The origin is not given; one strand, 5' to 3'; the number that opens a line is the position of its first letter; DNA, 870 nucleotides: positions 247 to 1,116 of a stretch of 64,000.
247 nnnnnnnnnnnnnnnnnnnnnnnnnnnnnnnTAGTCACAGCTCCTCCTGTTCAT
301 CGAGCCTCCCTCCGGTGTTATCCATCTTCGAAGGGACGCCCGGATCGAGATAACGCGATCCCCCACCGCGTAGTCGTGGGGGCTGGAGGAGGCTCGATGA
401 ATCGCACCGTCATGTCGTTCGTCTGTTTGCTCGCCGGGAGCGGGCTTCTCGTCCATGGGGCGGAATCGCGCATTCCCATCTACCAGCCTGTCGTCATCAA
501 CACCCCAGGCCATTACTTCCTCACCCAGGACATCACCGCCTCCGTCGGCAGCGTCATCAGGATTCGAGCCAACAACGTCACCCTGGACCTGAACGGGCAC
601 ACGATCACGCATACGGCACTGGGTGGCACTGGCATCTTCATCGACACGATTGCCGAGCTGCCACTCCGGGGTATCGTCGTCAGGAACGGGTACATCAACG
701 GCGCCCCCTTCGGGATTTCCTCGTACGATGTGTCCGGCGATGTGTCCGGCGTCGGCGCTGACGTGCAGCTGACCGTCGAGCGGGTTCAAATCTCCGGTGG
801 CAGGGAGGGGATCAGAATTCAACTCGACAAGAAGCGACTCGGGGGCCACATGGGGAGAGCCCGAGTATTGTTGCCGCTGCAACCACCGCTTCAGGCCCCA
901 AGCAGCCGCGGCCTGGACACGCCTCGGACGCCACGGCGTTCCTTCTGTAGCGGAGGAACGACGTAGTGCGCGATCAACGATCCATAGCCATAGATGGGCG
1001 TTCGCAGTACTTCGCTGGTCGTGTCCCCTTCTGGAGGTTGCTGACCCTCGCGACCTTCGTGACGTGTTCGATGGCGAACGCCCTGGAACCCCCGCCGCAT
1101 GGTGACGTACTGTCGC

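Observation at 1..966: Paralogous sensor-module architecture: kinase C-terminal domain, conserved motif, secreted hydrolase operon, duplicated at the window start and at 36777..43476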

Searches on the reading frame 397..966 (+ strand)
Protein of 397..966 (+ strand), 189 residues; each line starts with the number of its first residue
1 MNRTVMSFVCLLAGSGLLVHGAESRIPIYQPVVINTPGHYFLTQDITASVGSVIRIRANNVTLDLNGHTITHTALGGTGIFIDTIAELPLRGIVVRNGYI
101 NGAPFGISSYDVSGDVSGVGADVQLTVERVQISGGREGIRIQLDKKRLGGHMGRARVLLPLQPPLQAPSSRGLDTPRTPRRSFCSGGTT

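Call 7: search_protein_families(library=pfam, proteins=[window:397-963:+], max_evalue=0.01)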
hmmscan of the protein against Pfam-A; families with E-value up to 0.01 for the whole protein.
window:397-963:+ (189 aa): 0 families

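Call 15: find_encoding_contigs(protein=window:397-966:+, flank=10000, max_places=6)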
Protein window:397-966:+ (189 aa): 2 contigs read that carry it; 2 places shown.
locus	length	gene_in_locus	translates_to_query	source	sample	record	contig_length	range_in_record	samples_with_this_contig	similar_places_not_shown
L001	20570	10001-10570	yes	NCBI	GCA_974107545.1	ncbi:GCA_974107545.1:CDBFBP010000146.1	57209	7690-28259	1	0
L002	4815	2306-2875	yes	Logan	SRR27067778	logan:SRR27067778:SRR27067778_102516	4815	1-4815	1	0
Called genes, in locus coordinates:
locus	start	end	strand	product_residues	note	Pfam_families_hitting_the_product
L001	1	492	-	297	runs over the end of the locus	PF04085:MreC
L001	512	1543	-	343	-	PF00022:Actin, PF06723:MreB_Mbl, PF11104:PilM_2 (faint), PF00012:HSP70, PF14450:FtsA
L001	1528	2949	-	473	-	PF01590:GAF, PF13185:GAF_2, PF13492:GAF_3 (weak), PF00990:GGDEF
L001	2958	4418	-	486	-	PF04773:FecR, PF09136:Glucodextran_B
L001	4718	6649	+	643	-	PF13623:SurA_N_2, PF13624:SurA_N_3, PF13145:Rotamase_2, PF13616:Rotamase_3, PF00639:Rotamase, PF13145:Rotamase_2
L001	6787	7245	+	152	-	PF13424:TPR_12 (faint), PF14559:TPR_19 (weak)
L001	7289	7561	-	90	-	-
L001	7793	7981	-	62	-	-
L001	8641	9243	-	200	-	PF00589:Phage_integrase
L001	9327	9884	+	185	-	PF14326:DUF4384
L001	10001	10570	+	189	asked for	-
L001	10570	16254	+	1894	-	PF13205:Big_5, PF01839:FG-GAP (weak), PF18884:TSP3_bac (weak)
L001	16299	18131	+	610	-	-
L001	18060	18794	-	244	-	-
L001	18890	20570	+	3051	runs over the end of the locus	PF00082:Peptidase_S8, PF02412:TSP_3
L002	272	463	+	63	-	-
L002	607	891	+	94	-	-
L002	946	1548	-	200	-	PF00589:Phage_integrase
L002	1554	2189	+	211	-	PF14326:DUF4384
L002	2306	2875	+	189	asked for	-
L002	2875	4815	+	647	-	?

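Call 41: find_homologous_proteins(query=L001:9249-9881:+, max_evalue=0.00001)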
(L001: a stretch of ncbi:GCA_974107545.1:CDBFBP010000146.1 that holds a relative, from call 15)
Query L001:9249-9881:+ (211 aa): 118 proteins with E <= 0.00001 among 2101 candidates.
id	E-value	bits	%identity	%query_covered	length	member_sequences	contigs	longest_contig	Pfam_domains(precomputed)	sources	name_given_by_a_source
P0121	2.6e-117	408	100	88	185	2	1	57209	PF14326.12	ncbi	-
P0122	4.3e-55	205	55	88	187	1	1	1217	PF14326.12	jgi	jgi:hypothetical protein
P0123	1.5e-47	180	52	88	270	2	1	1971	PF14326.12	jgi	jgi:hypothetical protein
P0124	6.8e-46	174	49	95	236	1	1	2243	PF14326.12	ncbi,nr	ncbi:MAG TPA: DUF4384 domain-containing protein [Patescibacteria group bacterium]|nr:DUF4384 domain-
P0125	8.9e-46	174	53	91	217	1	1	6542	PF14326.12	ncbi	-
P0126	2.6e-45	173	48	96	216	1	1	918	PF14326.12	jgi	jgi:hypothetical protein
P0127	1.7e-43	167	47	94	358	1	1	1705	PF07714.24,PF00069.32,PF14326.12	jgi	jgi:serine/threonine protein kinase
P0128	7.6e-43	165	47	92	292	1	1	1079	PF14326.12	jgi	jgi:hypothetical protein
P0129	3.4e-42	162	48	91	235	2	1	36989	PF14326.12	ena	-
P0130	5.6e-42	162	47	93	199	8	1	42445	PF14326.12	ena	-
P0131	3.2e-41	159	47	91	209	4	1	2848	PF14326.12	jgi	-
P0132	3.8e-41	159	48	91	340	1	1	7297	PF14326.12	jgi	jgi:serine/threonine protein kinase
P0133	6.4e-41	158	49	82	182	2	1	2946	PF14326.12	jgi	jgi:hypothetical protein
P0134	3.2e-40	156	47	90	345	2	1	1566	PF00069.32,PF14326.12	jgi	jgi:hypothetical protein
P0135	4.1e-40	156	51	85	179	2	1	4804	PF14326.12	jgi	-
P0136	4.4e-40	155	48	91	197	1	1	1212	PF14326.12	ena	-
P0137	7.3e-40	155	47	94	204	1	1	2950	PF14326.12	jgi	jgi:hypothetical protein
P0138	8.6e-40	155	47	93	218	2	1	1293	PF14326.12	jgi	jgi:hypothetical protein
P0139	1.3e-39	154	45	94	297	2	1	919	PF14326.12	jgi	jgi:hypothetical protein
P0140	2.5e-39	153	42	94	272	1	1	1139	PF14326.12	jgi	jgi:hypothetical protein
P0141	4.0e-39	152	45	93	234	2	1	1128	PF14326.12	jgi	jgi:hypothetical protein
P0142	8.2e-39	151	47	89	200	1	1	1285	PF14326.12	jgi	jgi:hypothetical protein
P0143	1.3e-38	151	49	83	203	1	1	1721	PF14326.12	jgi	jgi:hypothetical protein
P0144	2.1e-38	150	52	80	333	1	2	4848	PF07714.24,PF00069.32,PF14326.12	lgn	-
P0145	3.3e-38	149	45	91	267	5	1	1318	PF14326.12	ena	-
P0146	3.6e-38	149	46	90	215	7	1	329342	PF14326.12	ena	-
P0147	4.3e-38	149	46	93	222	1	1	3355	PF14326.12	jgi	jgi:hypothetical protein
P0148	5.8e-38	149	46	91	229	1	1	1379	PF14326.12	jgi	-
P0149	8.2e-38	148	47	90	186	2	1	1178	PF14326.12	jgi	jgi:hypothetical protein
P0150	9.5e-38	148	45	91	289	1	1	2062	PF14326.12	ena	-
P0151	1.3e-37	147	46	75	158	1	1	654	PF14326.12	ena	-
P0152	1.4e-37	147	43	99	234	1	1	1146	PF14326.12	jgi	jgi:hypothetical protein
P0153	2.0e-37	147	47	91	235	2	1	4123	PF14326.12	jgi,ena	-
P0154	2.4e-37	147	45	93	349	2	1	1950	PF00069.32,PF14326.12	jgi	jgi:hypothetical protein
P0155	2.5e-37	146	45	92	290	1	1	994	PF14326.12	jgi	jgi:hypothetical protein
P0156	3.0e-37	146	46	91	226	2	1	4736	PF14326.12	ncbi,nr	ncbi:MAG TPA: DUF4384 domain-containing protein, partial [Vicinamibacterales bacterium]|nr:DUF4384 d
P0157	3.1e-37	146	48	90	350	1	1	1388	PF00069.32,PF14326.12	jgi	jgi:hypothetical protein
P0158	4.4e-37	146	44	92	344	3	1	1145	PF14326.12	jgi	jgi:hypothetical protein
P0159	7.3e-37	145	45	93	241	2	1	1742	PF14326.12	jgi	jgi:hypothetical protein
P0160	2.1e-36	144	43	92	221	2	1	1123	PF14326.12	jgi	-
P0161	2.8e-36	143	45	94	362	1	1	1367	PF00069.32,PF14326.12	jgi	jgi:hypothetical protein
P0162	3.4e-36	143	47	91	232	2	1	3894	PF14326.12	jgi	jgi:hypothetical protein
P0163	8.4e-36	142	45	91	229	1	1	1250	PF14326.12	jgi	-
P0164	1.0e-35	141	41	95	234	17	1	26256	PF14326.12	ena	-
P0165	1.1e-35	141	45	95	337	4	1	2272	PF14326.12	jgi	jgi:hypothetical protein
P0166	2.4e-35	140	42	91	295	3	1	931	PF14326.12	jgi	jgi:hypothetical protein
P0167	2.9e-35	140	44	91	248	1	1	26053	PF14326.12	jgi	jgi:hypothetical protein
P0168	3.6e-35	139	42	91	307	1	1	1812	PF14326.12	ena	-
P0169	7.1e-35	138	48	93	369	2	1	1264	PF07714.24,PF00069.32,PF14326.12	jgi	jgi:hypothetical protein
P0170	1.5e-34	137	44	91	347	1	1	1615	PF00069.32,PF14326.12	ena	-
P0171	2.0e-34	137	42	92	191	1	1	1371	PF14326.12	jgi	jgi:hypothetical protein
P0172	2.3e-34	137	46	91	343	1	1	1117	PF00069.32,PF14326.12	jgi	jgi:hypothetical protein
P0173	2.4e-34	137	41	93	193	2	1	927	PF14326.12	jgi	jgi:hypothetical protein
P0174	2.4e-34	137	42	90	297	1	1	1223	PF14326.12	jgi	jgi:hypothetical protein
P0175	3.5e-34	136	41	90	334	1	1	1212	PF14326.12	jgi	jgi:hypothetical protein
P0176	3.5e-34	136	43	91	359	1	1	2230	PF07714.24,PF00069.32,PF14326.12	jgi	jgi:hypothetical protein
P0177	3.7e-34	136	43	91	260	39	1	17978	PF14326.12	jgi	jgi:hypothetical protein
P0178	3.7e-34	136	41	95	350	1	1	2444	PF14326.12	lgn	-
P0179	5.6e-34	136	42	93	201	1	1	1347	PF14326.12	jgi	jgi:hypothetical protein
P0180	5.8e-34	136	44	92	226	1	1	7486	PF14326.12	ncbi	ncbi:MAG: DUF4384 domain-containing protein, partial [Acidobacteriota bacterium]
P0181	8.9e-34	135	46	88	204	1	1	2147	PF14326.12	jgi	jgi:hypothetical protein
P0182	1.1e-33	135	43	90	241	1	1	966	PF14326.12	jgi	jgi:hypothetical protein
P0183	1.2e-33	135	45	95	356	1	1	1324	PF00069.32,PF14326.12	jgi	jgi:hypothetical protein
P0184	1.5e-33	134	44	91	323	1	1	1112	PF14326.12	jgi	jgi:hypothetical protein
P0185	1.6e-33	134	42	90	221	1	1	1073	PF14326.12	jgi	jgi:hypothetical protein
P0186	1.6e-33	134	43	93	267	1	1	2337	PF14326.12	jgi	jgi:hypothetical protein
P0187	3.2e-33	133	45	83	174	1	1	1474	PF14326.12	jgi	jgi:Domain of unknown function (DUF4384)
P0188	5.7e-33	132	47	80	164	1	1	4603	PF14326.12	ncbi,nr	ncbi:MAG: DUF4384 domain-containing protein, partial [Actinomycetota bacterium]|nr:DUF4384 domain-co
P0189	6.3e-33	132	42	89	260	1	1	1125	PF14326.12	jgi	jgi:hypothetical protein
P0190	8.3e-33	132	42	93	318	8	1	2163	PF14326.12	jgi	jgi:hypothetical protein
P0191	1.6e-32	131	43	93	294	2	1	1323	PF14326.12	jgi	jgi:hypothetical protein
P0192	1.8e-32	131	44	83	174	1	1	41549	PF14326.12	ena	-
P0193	2.5e-32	130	50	71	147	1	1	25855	PF14326.12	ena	-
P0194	3.1e-32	130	55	59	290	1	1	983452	PF14326.12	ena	-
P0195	3.5e-32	130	43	91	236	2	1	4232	PF14326.12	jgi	jgi:hypothetical protein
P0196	7.2e-32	129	38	92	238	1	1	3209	PF14326.12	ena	-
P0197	8.8e-32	128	48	82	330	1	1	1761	PF14326.12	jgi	jgi:hypothetical protein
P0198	2.2e-31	127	45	75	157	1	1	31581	PF14326.12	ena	-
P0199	5.2e-31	126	44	91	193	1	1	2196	PF14326.12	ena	-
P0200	7.4e-31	125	48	74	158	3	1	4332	PF14326.12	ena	-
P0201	7.7e-31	125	43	82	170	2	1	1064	PF14326.12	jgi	-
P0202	6.1e-30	122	38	94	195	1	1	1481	PF14326.12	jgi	jgi:hypothetical protein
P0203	9.5e-30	122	41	90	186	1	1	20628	PF14326.12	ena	-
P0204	9.6e-30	122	49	68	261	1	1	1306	PF14326.12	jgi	jgi:hypothetical protein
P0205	3.6e-29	120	41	91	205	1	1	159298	PF14326.12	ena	-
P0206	3.7e-29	120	41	90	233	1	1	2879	PF14326.12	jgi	jgi:hypothetical protein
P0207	4.8e-29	119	45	75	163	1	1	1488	PF14326.12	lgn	-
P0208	6.3e-29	119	41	83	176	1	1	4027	PF14326.12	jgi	jgi:hypothetical protein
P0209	7.6e-29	119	41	80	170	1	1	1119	PF14326.12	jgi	jgi:hypothetical protein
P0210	1.2e-28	118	52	60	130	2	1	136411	PF14326.12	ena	-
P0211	1.4e-28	118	41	94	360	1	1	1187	PF07714.24,PF00069.32,PF14326.12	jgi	-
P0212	1.9e-28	117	43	81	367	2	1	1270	PF00069.32,PF14326.12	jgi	jgi:hypothetical protein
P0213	1.9e-28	117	44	81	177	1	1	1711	PF14326.12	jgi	jgi:hypothetical protein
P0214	2.0e-28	117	45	71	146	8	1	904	PF14326.12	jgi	-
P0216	2.7e-28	117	41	91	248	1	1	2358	PF14326.12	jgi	jgi:hypothetical protein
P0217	5.0e-28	116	46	77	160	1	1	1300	PF14326.12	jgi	jgi:hypothetical protein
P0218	9.3e-28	115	38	89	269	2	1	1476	PF14326.12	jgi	jgi:hypothetical protein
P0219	2.5e-27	114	42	72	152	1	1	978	PF14326.12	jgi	jgi:hypothetical protein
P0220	7.1e-27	112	38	90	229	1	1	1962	PF14326.12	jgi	jgi:hypothetical protein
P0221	8.4e-27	112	44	72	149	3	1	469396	PF14326.12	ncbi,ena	-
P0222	2.5e-26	111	43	80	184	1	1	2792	PF14326.12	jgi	jgi:hypothetical protein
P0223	3.8e-26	110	43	72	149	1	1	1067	PF14326.12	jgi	jgi:hypothetical protein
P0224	4.6e-26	110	52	52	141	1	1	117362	PF14326.12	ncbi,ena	-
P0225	1.1e-25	108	39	91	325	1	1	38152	PF14326.12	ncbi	-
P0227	4.6e-25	106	56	45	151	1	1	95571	PF14326.12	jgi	jgi:hypothetical protein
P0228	8.1e-25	106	45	70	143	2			PF14326.12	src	-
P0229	2.9e-24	104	43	70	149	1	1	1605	PF14326.12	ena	-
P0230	6.5e-24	103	38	82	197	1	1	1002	PF14326.12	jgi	jgi:hypothetical protein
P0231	1.9e-23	101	53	45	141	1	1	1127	PF14326.12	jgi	jgi:hypothetical protein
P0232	6.9e-21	93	47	49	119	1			PF14326.12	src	-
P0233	5.4e-19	87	42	69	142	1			PF14326.12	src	-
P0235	4.0e-16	77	52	42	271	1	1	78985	PF14326.12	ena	-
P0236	7.8e-16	76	34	90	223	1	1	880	PF14326.12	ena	-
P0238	2.2e-9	55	38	52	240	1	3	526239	PF14326.12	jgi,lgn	jgi:hypothetical protein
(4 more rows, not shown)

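Call 43: find_encoding_contigs(protein=P0146, flank=6000, max_places=2)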
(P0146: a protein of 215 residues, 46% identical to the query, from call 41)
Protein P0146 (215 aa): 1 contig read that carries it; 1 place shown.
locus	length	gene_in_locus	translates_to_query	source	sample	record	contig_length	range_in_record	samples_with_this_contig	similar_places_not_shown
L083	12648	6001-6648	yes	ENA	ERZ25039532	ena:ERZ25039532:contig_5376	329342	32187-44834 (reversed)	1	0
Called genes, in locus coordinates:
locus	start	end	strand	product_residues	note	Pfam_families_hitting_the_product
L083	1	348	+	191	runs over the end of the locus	-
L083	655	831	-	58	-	-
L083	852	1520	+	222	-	PF13374:TPR_10 (faint), PF17874:TPR_MalT, PF13424:TPR_12, PF07719:TPR_2 (faint), PF13424:TPR_12 (weak), PF24885:TPR_NPHP3 (weak), PF13424:TPR_12 (weak)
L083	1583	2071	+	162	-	PF00515:TPR_1 (faint), PF07719:TPR_2 (faint), PF13424:TPR_12, PF13432:TPR_16 (weak), PF24885:TPR_NPHP3, PF13374:TPR_10, PF13424:TPR_12, PF13176:TPR_7 (weak), +1 more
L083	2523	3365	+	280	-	PF12770:CHAT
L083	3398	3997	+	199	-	PF12770:CHAT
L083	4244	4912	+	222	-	PF04542:Sigma70_r2, PF08281:Sigma70_r4_2 (weak)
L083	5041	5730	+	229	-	PF00069:Pkinase, PF07714:PK_Tyr_Ser-Thr, PF01636:APH (faint), PF03109:ABC1 (weak)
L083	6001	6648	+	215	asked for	PF14326:DUF4384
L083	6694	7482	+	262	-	PF04199:Cyclase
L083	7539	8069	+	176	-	PF12867:DinB_2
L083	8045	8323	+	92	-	-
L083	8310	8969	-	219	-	PF05175:MTS (weak), PF13489:Methyltransf_23, PF01209:Ubie_methyltran, PF13847:Methyltransf_31, PF08241:Methyltransf_11, PF08242:Methyltransf_12, PF13649:Methyltransf_25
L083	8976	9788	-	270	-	-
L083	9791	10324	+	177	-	-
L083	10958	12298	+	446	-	PF00593:TonB_dep_Rec_b-barrel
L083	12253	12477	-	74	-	-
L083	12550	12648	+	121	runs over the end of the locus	-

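Call 44: find_encoding_contigs(protein=P0130, flank=6000, max_places=2)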
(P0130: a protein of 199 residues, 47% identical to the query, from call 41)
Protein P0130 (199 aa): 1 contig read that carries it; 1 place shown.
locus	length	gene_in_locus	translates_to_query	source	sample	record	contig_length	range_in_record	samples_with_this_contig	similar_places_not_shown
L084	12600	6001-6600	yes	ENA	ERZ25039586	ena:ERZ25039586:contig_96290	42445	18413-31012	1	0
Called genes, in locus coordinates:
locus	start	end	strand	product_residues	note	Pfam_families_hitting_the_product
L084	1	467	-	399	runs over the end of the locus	PF03993:DUF349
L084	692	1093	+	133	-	-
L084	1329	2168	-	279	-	PF13646:HEAT_2 (faint)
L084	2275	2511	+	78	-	PF05559:DUF763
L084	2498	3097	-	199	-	-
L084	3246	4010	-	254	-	PF05685:Uma2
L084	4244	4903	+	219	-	PF04542:Sigma70_r2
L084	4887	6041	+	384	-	PF03109:ABC1 (faint), PF00069:Pkinase, PF07714:PK_Tyr_Ser-Thr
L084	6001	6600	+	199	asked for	PF14326:DUF4384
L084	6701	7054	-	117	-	-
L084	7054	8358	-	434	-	PF00120:Gln-synt_C, PF18318:Gln-synt_C-ter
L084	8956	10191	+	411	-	-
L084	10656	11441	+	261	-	PF02574:S-methyl_trans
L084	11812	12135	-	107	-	-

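Call 47: search_protein_families(library=pfam, proteins=[L001:8641-9243:-], max_evalue=0.001)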
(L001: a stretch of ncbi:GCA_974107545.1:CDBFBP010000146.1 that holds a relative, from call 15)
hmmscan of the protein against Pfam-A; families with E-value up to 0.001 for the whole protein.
L001:8641-9243:- (200 aa): 1 family
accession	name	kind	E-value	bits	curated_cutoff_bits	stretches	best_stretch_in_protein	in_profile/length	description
PF00589.27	Phage_integrase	-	3.7e-12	46.8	27.1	1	1-120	49-167/172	Phage integrase family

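Call 50: search_protein_families(library=ncbifam, proteins=[window:397-963:+], max_evalue=0.001)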
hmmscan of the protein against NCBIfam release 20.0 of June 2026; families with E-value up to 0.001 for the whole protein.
window:397-963:+ (189 aa): 0 families

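Call 70: find_encoding_contigs(protein=P0129, flank=8000, max_places=1)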
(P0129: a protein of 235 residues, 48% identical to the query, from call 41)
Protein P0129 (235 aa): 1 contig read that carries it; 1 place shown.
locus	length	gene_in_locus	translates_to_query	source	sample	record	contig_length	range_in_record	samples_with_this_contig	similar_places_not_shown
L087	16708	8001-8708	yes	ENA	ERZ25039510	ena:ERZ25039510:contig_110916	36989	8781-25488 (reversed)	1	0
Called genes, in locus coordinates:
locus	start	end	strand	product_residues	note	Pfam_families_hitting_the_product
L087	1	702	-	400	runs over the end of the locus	-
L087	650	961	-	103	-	-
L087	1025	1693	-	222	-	PF12770:CHAT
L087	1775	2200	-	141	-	PF12770:CHAT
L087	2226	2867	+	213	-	-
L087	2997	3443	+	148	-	-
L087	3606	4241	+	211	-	-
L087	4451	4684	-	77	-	-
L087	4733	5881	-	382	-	PF03415:Peptidase_C11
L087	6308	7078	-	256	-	-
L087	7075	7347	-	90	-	-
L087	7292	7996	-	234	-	-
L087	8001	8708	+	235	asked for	PF14326:DUF4384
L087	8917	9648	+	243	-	-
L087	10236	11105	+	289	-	PF12385:Peptidase_C70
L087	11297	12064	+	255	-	-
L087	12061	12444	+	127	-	-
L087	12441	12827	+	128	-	-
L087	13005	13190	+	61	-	-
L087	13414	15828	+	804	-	PF00082:Peptidase_S8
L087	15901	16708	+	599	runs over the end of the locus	PF01510:Amidase_2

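Call 71: find_encoding_contigs(protein=P0205, flank=8000, max_places=1)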
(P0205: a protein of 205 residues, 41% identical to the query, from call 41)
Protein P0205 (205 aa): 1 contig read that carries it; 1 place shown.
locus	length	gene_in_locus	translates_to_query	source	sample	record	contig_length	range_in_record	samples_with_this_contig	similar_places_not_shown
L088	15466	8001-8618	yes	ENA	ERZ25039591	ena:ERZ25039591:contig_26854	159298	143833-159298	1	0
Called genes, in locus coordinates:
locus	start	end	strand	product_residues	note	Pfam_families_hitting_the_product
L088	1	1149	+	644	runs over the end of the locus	PF01590:GAF, PF13185:GAF_2, PF00512:HisKA (weak), PF02518:HATPase_c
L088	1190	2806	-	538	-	PF01266:DAO (faint), PF01494:FAD_binding_3, PF13450:NAD_binding_8 (weak), PF21274:Rng_hyd_C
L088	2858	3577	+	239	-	PF00440:TetR_N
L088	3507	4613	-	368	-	PF00962:A_deaminase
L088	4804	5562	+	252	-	PF13576:Pentapeptide_3 (faint), PF13599:Pentapeptide_4 (faint), PF00805:Pentapeptide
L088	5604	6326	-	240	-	PF14698:ASL_C2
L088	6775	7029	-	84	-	-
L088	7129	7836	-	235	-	PF01087:GalP_UDP_transf, PF02744:GalP_UDP_tr_C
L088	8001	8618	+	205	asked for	PF14326:DUF4384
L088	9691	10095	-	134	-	PF13860:FlgD_ig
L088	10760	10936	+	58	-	-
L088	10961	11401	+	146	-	-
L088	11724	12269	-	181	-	-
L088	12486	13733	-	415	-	-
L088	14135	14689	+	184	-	-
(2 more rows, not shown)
